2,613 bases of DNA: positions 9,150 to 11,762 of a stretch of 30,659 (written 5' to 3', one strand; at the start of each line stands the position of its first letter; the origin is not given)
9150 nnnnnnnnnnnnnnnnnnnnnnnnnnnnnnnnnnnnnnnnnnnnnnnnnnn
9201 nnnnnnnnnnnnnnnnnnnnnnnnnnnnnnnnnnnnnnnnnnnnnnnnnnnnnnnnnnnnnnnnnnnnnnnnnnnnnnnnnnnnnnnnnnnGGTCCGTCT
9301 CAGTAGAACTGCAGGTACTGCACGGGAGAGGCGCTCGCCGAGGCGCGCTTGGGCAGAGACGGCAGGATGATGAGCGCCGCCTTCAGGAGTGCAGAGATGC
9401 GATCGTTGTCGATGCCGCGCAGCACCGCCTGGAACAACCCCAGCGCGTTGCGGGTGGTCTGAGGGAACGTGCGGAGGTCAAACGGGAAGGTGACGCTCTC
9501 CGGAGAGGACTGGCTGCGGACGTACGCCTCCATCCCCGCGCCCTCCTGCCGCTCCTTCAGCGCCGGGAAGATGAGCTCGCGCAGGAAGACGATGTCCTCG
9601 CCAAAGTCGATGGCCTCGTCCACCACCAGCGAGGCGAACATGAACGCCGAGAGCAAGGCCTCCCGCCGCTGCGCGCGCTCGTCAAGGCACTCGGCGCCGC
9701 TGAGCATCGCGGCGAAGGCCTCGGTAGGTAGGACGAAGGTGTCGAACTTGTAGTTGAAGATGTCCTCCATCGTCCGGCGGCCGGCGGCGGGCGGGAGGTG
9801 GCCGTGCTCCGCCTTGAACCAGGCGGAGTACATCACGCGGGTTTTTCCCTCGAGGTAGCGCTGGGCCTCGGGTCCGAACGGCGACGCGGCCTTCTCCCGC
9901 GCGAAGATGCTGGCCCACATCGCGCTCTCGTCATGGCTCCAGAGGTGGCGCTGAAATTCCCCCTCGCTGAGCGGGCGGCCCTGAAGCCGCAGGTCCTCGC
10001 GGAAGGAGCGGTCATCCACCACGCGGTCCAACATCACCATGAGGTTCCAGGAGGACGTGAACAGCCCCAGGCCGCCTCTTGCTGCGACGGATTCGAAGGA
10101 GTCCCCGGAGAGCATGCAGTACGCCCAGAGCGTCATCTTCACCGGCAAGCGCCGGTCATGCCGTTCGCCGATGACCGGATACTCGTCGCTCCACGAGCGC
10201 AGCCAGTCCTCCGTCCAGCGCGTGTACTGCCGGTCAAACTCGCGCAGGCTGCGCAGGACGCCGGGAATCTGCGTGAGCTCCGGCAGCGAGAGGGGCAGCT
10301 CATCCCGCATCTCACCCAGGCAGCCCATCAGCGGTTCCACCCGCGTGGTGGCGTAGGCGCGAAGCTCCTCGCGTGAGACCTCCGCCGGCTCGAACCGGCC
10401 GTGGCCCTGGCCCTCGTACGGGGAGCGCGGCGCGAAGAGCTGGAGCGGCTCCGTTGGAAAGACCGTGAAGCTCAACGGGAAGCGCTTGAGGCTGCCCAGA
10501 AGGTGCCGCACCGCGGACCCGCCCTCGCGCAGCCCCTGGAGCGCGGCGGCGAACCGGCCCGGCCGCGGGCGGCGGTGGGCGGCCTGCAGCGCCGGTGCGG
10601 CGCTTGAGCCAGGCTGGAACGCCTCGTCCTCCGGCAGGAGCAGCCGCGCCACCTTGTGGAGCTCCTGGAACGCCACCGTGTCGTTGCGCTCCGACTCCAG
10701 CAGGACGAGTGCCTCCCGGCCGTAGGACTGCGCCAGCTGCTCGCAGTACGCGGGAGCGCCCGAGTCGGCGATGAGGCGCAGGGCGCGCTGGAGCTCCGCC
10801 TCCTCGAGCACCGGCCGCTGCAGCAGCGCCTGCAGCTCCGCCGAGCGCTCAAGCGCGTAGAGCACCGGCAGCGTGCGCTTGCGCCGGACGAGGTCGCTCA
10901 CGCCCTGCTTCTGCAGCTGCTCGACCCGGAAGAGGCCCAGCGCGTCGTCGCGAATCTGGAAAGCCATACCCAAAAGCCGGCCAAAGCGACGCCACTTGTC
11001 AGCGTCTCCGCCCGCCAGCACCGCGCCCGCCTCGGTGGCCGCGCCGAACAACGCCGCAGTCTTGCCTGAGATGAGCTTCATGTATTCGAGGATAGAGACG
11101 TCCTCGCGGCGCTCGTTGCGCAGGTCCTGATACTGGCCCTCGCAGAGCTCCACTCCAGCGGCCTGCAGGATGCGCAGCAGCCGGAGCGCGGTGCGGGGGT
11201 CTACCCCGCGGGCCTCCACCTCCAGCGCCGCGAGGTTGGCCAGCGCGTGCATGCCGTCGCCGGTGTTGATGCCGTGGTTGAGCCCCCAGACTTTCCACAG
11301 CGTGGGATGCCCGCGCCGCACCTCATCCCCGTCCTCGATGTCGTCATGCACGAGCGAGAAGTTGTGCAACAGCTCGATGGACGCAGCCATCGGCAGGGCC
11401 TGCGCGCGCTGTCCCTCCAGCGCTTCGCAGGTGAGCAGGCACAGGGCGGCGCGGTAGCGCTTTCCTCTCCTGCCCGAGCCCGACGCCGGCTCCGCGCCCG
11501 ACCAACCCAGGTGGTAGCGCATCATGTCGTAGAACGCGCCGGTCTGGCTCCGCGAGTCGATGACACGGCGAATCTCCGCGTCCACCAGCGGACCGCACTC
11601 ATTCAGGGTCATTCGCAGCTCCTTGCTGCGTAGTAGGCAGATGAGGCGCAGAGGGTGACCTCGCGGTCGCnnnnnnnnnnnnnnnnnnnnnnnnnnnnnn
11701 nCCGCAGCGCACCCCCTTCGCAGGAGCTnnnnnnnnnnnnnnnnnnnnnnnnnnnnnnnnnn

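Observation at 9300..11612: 770-aa fusion of a polyprenyl diphosphate synthase with a large uncharacterised C-terminal domain, operonic with an FAD amine-oxidase-like enzyme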

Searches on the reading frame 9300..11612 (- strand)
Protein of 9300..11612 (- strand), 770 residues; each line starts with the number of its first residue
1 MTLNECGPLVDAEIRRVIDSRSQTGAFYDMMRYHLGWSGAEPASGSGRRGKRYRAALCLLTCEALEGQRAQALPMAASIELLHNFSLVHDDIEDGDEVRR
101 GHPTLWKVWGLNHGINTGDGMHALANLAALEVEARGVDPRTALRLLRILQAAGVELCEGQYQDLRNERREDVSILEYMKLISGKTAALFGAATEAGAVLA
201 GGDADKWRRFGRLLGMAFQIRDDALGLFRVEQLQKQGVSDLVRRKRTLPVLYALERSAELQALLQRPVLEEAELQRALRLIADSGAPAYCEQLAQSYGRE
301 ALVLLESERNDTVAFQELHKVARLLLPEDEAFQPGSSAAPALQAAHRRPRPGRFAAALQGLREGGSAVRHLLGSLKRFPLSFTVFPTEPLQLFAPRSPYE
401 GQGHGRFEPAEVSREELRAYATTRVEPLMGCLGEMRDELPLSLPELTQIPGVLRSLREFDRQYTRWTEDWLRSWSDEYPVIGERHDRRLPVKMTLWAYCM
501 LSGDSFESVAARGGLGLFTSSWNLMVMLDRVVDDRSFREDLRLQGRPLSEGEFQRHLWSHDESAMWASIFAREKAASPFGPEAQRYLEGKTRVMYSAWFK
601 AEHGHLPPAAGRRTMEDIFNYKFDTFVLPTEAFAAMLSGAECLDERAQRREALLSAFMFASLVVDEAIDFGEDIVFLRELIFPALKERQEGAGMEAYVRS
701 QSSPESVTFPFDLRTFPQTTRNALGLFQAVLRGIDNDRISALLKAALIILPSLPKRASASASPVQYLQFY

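Call 6: search_protein_families(library=pfam, proteins=[window:9300-11612:-], max_evalue=1)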
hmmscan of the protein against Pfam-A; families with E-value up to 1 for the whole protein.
window:9300-11612:- (770 aa): 1 family
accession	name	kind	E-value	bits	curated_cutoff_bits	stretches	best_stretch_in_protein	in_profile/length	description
PF00348.22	polyprenyl_synt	-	2.5e-56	191.1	27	1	48-277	14-247/251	Polyprenyl synthetase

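Call 7: search_protein_families(library=ncbifam, proteins=[window:9300-11612:-], max_evalue=1)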
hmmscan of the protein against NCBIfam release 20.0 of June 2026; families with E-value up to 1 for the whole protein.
window:9300-11612:- (770 aa): 16 families
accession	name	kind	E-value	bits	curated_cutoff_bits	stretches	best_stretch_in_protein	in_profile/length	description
NF041169.1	f2_encap_cargo4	exception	1.2e-74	251.6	450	1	3-325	5-329/334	family 2 encapsulin nanocompartment cargo protein polyprenyl transferase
NF045549.1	GGPPsyn_IdsB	equivalog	6.8e-61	206.2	475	1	14-308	31-328/346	geranylgeranyl diphosphate synthase IdsB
NF040698.1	IdsA_Meth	equivalog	2.9e-56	191.1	468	1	50-324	42-322/328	short chain isoprenyl diphosphate synthase IdsA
NF041003.1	GGPP_syn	equivalog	1.3e-51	175.6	500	1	50-325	40-321/326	geranylgeranyl diphosphate synthase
NF040789.2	gerfarn_diphsyn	equivalog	1.6e-37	129.5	560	1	64-322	76-337/345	geranylfarnesyl diphosphate synthase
NF045485.1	FPPsyn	subfamily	2.1e-37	128.8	275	1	8-261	6-255/288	farnesyl diphosphate synthase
NF045685.1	GGPPSynCrtE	equivalog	1.3e-35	122.9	460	1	49-264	41-264/293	geranylgeranyl diphosphate synthase CrtE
TIGR02749.1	prenyl_cyano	equivalog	3.2e-33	115.1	383.2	1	50-307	44-300/322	solanesyl diphosphate synthase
TIGR02748.1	GerC3_HepT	equivalog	4.9e-32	111.3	456.55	1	50-323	43-312/319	heptaprenyl diphosphate synthase component II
NF042417.1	NPPPS_Mycobact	equivalog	9.7e-29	100.4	600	1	50-302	56-308/335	nonaprenyl/(2E,6E)-farnesyl/geranylgeranyl diphosphat synthase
NF008140.0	PRK10888.1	equivalog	8e-28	97.7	412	1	49-279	43-269/323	octaprenyl diphosphate synthase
NF045628.1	HxpDPsynlarge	equivalog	1.5e-27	96.4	500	1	50-307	35-289/311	hexaprenyl-diphosphate synthase large subunit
NF040627.1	GFPS_Meth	equivalog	2e-21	76.7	600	1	49-257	39-235/285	geranylfarnesyl diphosphate synthase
NF007877.0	PRK10581.1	equivalog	2.7e-20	72.7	321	1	49-259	43-261/299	(2E,6E)-farnesyl diphosphate synthase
NF042416.1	GFPPS_Mycobact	equivalog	1.9e-17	63.3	600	1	48-324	40-344/350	bifunctional (2E,6E)-farnesyl/geranyl diphosphate synthase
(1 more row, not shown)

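Call 24: predict_structure(protein=window:9300-11612:-)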
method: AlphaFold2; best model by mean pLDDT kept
length: 770 residues; sequences in the alignment: 1
mean_pLDDT: 37.3   pTM: 0.24
mean pLDDT of the five models: 37.3, 31.1, 29.2, 29.0, 27.3
residues with pLDDT >= 90: 0; 70-90: 8; 50-70: 31; < 50: 731
segments of 3 or more residues with pLDDT < 50: 1-257, 283-285, 302-770
pLDDT, mean of each block of 10 residues (from residue 1): 35 41 38 35 37 40 35 34 37 38 35 36 40 39 42 42 43 38 42 42 44 41 31 32 33 49 70 67 51 56 45 40 39 36 35 33 33 29 28 31 32 35 33 34 34 34 37 33 31 31 33 32 34 41 41 42 35 34 34 31 33 32 31 41 38 41 35 33 33 30 28 32 36 37 38 35 34
secondary structure, 60 per line:
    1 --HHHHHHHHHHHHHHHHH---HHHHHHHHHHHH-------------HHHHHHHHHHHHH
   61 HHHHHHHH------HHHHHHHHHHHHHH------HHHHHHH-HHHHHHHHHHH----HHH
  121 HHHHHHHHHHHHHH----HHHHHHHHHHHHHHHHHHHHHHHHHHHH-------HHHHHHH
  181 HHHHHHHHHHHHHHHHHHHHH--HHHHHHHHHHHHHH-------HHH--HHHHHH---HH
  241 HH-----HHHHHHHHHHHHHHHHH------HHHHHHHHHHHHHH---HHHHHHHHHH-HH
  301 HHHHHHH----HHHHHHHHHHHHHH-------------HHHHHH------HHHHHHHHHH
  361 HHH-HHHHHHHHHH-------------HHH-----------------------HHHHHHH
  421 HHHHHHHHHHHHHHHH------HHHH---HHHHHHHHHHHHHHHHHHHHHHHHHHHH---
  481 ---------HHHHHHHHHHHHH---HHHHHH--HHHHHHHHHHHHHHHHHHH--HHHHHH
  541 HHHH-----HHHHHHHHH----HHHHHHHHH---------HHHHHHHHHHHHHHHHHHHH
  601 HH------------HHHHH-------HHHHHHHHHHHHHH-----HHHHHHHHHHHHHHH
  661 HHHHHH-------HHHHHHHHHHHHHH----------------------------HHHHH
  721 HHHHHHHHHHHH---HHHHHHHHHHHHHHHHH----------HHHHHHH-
elements in order (helices of 4 or more, strands of 3 or more residues): H3-19 H23-34 H48-68 H75-88 H95-101 H103-113 H118-134 H139-166 H174-201 H204-217 H230-235 H239-242 H248-264 H271-284 H288-297 H299-307 H312-325 H339-344 H351-363 H365-374 H414-436 H443-446 H450-477 H490-502 H506-511 H514-532 H535-544 H550-558 H563-571 H581-602 H615-619 H627-640 H646-666 H674-687 H716-732 H736-752 H763-769

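Call 27: find_encoding_contigs(protein=window:9300-11612:-, flank=10000, max_places=6)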
Protein window:9300-11612:- (770 aa): no gene with exactly this product is on record in the collection.
